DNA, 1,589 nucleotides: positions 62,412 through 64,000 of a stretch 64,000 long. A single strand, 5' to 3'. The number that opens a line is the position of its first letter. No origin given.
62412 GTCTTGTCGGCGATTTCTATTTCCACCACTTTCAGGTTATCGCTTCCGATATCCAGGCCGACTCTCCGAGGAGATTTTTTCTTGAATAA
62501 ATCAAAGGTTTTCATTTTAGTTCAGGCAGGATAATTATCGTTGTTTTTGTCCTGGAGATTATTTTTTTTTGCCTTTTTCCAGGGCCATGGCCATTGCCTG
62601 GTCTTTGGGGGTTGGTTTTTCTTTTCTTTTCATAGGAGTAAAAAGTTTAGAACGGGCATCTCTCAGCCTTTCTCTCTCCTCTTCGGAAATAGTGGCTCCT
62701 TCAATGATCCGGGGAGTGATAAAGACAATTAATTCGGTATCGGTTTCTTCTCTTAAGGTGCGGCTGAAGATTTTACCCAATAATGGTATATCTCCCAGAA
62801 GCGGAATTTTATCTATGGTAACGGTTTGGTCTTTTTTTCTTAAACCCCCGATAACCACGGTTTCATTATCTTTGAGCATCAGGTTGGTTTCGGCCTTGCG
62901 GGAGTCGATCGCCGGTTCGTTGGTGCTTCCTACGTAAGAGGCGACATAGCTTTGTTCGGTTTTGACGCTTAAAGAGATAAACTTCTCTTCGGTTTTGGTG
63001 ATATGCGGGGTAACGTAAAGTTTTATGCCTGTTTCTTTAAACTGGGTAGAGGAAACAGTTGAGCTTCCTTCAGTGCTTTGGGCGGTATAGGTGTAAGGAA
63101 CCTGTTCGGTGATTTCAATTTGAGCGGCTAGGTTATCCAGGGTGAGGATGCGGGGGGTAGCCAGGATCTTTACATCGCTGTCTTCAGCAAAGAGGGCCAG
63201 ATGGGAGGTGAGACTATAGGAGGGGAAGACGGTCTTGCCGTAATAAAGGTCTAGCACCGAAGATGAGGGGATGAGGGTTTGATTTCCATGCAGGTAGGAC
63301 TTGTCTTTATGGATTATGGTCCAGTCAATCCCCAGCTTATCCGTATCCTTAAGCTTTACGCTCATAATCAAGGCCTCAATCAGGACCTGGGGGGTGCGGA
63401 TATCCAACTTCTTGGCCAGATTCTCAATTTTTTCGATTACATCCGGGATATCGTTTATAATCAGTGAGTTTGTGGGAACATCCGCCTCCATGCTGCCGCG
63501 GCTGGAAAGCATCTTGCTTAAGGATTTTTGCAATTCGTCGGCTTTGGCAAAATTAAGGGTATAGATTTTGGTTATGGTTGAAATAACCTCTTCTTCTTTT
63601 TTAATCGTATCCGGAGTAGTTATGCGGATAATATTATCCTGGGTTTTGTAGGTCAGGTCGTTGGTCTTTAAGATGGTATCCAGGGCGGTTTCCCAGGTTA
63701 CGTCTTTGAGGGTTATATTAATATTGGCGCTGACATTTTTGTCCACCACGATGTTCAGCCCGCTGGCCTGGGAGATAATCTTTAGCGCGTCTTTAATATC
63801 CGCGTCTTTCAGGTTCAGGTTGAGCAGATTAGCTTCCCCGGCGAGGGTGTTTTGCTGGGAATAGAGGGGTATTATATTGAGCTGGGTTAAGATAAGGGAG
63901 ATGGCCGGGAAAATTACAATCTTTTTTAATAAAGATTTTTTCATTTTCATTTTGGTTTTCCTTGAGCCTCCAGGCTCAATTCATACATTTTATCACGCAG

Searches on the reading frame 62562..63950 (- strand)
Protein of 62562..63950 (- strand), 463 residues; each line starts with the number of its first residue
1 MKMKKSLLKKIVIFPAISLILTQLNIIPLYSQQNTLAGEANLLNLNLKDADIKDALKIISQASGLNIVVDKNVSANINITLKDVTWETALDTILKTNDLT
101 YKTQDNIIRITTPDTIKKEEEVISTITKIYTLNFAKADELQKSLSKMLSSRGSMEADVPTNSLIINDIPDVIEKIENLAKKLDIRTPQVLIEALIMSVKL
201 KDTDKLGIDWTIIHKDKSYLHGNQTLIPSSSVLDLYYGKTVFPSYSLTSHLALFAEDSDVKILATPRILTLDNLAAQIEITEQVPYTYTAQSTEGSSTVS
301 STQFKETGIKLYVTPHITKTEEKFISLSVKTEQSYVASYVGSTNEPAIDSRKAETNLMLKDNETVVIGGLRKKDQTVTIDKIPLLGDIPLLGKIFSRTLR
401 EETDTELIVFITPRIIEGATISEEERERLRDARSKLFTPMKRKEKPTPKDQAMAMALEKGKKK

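Call 17: search_protein_families(library=pfam, proteins=[window:62562-63950:-], max_evalue=0.01)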
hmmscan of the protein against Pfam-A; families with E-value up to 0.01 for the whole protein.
window:62562-63950:- (463 aa): 5 families
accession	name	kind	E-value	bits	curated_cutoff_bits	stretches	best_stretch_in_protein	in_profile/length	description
PF00263.26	Secretin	-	2.4e-47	161.1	27.5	1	255-417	3-169/169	Bacterial type II and III secretion system protein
PF03958.22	Secretin_N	-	6.7e-16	58.7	28.2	1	127-188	1-69/69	Bacterial type II/III secretion system short domain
PF07660.19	STN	-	9e-12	45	28.4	1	65-112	1-51/52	Secretin and TonB N terminus short domain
PF21305.2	type_II_gspD_N0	-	1.5e-07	31.6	27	1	45-109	1-70/71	GspD-like, N0 domain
PF16344.10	FecR_C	-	0.0048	17.3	24.4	1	45-109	2-69/70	FecR, C-terminal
